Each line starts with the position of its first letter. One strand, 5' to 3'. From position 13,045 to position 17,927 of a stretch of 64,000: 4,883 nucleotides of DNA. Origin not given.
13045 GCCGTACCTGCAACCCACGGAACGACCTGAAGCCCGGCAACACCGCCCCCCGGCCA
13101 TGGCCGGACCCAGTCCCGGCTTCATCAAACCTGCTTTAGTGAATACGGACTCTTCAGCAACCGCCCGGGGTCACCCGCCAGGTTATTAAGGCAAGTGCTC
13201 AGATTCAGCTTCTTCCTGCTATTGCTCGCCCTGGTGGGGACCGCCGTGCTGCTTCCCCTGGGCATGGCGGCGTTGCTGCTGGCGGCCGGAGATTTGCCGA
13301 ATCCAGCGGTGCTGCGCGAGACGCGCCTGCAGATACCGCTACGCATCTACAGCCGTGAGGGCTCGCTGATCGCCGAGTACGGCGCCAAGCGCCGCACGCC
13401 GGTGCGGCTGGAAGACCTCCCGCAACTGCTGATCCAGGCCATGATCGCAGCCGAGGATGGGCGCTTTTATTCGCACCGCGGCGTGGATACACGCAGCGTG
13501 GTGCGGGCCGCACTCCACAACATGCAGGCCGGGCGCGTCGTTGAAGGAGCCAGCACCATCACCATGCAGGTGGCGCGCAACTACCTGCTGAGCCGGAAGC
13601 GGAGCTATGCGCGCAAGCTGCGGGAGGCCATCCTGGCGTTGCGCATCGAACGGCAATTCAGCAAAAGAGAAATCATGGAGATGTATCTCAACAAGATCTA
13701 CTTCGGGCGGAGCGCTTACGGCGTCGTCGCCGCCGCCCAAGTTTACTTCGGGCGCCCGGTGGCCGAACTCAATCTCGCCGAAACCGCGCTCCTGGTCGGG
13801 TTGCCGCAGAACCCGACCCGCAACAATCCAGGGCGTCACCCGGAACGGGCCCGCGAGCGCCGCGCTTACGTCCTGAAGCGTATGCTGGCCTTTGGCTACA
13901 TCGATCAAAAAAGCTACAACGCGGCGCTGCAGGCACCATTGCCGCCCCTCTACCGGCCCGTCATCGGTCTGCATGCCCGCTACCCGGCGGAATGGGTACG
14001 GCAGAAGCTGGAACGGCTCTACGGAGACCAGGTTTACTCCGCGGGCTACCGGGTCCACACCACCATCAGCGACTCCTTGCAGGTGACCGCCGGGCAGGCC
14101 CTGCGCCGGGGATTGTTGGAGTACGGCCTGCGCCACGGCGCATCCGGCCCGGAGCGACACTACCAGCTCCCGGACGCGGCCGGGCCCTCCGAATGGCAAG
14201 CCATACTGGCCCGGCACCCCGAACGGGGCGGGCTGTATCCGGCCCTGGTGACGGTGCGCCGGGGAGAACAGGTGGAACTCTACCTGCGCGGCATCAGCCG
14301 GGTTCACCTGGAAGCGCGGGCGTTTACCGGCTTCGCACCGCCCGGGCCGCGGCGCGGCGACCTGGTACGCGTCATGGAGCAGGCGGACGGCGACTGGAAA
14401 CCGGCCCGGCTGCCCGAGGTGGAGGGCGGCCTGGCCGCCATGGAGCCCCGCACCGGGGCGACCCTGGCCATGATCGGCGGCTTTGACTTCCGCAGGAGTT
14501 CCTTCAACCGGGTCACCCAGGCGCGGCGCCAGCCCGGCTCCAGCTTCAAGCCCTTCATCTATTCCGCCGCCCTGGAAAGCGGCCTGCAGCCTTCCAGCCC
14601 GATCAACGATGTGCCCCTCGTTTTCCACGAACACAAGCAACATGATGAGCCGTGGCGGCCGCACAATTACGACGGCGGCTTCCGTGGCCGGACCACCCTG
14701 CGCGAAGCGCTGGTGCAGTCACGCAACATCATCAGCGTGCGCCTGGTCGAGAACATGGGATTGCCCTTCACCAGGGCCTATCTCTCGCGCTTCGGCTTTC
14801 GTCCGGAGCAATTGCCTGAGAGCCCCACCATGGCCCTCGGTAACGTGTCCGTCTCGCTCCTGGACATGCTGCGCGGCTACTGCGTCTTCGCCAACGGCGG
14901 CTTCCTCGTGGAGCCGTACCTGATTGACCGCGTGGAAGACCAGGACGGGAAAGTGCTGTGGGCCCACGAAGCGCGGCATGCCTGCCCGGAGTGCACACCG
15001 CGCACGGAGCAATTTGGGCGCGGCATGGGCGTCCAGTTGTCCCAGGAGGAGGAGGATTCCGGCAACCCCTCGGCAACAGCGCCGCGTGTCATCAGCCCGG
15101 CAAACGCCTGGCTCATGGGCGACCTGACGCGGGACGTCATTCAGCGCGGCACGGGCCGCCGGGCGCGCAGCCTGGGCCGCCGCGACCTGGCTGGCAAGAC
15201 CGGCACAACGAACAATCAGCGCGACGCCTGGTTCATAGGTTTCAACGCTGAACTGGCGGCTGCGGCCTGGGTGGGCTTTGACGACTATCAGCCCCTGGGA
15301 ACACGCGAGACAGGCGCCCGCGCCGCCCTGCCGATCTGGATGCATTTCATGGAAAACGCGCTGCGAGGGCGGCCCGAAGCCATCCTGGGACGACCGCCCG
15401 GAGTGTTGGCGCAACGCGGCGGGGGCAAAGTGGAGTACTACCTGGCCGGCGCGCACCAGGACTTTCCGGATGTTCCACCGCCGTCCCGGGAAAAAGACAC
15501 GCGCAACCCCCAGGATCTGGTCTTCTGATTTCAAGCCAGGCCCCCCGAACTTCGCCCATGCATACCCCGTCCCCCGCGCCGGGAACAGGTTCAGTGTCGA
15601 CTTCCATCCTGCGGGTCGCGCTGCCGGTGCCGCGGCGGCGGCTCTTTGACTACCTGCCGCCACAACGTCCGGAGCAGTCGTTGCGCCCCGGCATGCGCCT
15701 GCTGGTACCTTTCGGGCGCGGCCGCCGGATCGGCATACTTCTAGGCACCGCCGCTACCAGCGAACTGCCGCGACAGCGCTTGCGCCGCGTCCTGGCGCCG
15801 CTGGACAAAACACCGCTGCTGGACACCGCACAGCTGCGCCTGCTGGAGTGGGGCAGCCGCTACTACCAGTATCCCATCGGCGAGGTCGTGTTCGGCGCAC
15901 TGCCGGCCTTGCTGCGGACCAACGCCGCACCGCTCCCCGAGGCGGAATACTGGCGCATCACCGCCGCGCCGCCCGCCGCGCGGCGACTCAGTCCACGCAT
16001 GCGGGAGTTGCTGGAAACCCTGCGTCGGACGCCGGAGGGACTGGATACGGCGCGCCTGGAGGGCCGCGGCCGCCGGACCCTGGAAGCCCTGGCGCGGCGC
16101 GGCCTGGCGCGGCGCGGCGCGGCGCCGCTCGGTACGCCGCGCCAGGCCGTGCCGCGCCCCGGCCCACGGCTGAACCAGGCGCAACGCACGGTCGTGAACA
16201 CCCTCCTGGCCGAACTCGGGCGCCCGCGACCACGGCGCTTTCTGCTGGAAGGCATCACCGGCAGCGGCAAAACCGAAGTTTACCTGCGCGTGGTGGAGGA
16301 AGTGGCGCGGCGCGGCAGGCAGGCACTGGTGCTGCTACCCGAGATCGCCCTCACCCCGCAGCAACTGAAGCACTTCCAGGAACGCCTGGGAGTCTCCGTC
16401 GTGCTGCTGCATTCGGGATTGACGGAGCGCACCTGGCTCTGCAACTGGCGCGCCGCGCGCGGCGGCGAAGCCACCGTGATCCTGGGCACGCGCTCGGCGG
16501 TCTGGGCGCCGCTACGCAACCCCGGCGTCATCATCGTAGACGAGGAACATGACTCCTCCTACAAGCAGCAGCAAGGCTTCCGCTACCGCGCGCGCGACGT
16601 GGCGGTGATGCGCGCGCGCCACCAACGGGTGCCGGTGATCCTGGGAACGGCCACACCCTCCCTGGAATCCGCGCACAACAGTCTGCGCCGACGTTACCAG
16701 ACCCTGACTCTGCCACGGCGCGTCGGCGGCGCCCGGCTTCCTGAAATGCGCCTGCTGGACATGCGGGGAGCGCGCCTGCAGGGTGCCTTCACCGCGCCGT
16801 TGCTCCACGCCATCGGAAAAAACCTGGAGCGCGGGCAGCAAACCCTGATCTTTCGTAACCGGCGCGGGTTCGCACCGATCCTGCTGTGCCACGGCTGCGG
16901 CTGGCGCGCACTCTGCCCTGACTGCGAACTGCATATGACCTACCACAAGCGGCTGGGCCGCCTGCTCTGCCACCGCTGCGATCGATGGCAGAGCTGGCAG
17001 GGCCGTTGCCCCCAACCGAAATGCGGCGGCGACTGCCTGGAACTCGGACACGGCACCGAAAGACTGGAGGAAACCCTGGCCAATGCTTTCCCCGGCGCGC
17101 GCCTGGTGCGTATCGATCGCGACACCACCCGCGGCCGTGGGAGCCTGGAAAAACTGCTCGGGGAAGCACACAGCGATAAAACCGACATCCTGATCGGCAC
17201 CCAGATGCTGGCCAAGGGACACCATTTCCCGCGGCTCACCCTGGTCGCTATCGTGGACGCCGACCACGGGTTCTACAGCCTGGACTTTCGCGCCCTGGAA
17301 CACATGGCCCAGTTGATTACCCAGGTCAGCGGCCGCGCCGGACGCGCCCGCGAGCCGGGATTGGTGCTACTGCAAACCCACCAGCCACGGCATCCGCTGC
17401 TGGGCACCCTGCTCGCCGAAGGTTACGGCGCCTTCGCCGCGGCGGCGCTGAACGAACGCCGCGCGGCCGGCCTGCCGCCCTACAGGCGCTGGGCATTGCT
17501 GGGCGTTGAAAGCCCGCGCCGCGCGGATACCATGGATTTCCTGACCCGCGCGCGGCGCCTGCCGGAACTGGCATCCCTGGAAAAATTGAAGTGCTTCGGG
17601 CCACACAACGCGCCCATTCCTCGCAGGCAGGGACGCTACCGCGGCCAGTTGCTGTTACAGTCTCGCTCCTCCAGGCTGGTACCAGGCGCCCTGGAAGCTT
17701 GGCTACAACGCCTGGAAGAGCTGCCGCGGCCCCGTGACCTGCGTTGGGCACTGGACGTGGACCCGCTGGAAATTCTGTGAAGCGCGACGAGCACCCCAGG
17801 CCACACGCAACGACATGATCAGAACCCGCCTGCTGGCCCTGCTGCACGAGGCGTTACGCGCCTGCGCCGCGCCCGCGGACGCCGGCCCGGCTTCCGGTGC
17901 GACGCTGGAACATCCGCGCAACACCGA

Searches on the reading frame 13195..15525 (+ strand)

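Call 21: search_protein_families(library=ncbifam, max_evalue=0.00001, proteins=[window:13195-15525:+])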
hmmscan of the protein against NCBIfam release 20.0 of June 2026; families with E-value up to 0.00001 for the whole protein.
window:13195-15525:+ (777 aa): 14 families
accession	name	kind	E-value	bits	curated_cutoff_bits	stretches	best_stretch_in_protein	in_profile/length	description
NF008643.0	PRK11636.1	equivalog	4.3e-178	594.3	1263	2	29-601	28-616/850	peptidoglycan glycosyltransferase/peptidoglycan DD-transpeptidase MrcA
TIGR02074.1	PBP_1a_fam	subfamily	1.3e-176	588.5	508.75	1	66-723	1-533/535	PBP1A family penicillin-binding protein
NF051885.1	tranpepglycosPbpC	equivalog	8.7e-143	477.2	900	3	24-317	32-324/632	multimodular transpeptidase-transglycosylase PbpC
TIGR02071.1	PBP_1b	equivalog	8.5e-115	384.5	717.75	3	62-307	142-392/729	penicillin-binding protein 1B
TIGR02073.1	PBP_1c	equivalog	4.3e-100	336.4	494.2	3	64-305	30-262/728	penicillin-binding protein 1C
NF007061.0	PRK09506.1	equivalog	1.1e-90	304.7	1120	3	63-307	207-456/825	bifunctional glycosyl transferase/transpeptidase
NF011423.0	PRK14850.1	equivalog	2.5e-75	254.3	1275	3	57-307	147-402/764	penicillin-binding protein 1b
NF038272.1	strep_PBP1A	exception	6.6e-72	242.8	1075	2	50-296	52-305/658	penicillin-binding protein PBP1A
NF038276.1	strep_PBP2A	exception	4.5e-71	240.1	1100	2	45-246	74-271/716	penicillin-binding protein PBP2A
NF008414.0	PRK11240.1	equivalog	5.8e-68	229.7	1121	3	66-248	63-244/774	peptidoglycan glycosyltransferase PbpC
NF038274.1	strep_PBP1B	exception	4.9e-55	187.2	1225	3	53-213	67-233/745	penicillin-binding protein PBP1B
TIGR02070.1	mono_pep_trsgly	equivalog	3.1e-40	138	182.65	1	70-232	58-220/224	monofunctional biosynthetic peptidoglycan transglycosylase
NF010008.0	PRK13481.1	equivalog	4.8e-33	114.6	270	1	67-246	80-265/269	glycosyltransferase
TIGR03423.1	pbp2_mrdA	equivalog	1.7e-17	63.2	455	2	434-535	294-390/593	penicillin-binding protein 2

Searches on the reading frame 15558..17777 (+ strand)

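Call 21: search_protein_families(library=ncbifam, max_evalue=0.00001, proteins=[window:15558-17777:+])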
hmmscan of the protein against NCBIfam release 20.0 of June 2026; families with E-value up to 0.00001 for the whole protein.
window:15558-17777:+ (740 aa): 26 families (the best 25 are shown)
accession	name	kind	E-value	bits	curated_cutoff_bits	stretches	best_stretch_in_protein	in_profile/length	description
NF004067.0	PRK05580.1-4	equivalog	3.2e-254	845.7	763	1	15-739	3-736/737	primosomal protein N'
NF004065.0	PRK05580.1-1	equivalog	1.3e-225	750.9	858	1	16-738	2-730/731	primosomal protein N'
NF004070.0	PRK05580.2-2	equivalog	2.6e-183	611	921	1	14-738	10-727/729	primosomal protein N'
NF004066.1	PRK05580.1-3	equivalog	4.9e-175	584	813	2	144-738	186-787/788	primosomal protein N'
TIGR00595.1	priA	equivalog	1e-169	565.4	230.35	1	229-737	1-509/509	replication restart helicase PriA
NF004071.0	PRK05580.2-3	equivalog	1.1e-143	479.8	1105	1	15-738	15-733/735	primosomal protein N'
NF004068.0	PRK05580.1-5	equivalog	3.4e-132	442.1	1249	1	204-739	258-794/795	primosomal protein N'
NF004072.0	PRK05580.2-4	equivalog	6.1e-116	388.2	1030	1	226-717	138-628/648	primosomal protein N'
NF004069.0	PRK05580.2-1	equivalog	6.5e-97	325.4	767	1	227-739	128-611/612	primosomal protein N'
NF011453.0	PRK14873.1-3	equivalog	3.9e-31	107.9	812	1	8-647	10-575/653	primosome assembly protein PriA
NF011454.0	PRK14873.1-4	equivalog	1.6e-25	89.5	951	1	214-523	133-449/651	primosomal protein N'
NF011452.0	PRK14873.1-2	equivalog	3.5e-24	85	980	1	28-673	59-635/708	primosomal protein N'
NF011455.0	PRK14873.1-5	equivalog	3.2e-20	72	969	1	245-519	181-465/675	primosomal protein N'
TIGR00643.1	recG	equivalog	1.2e-14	54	659.4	1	205-367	236-396/629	ATP-dependent DNA helicase RecG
NF008168.0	PRK10917.2-2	equivalog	1.4e-14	53.4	718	1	204-353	365-522/795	ATP-dependent DNA helicase RecG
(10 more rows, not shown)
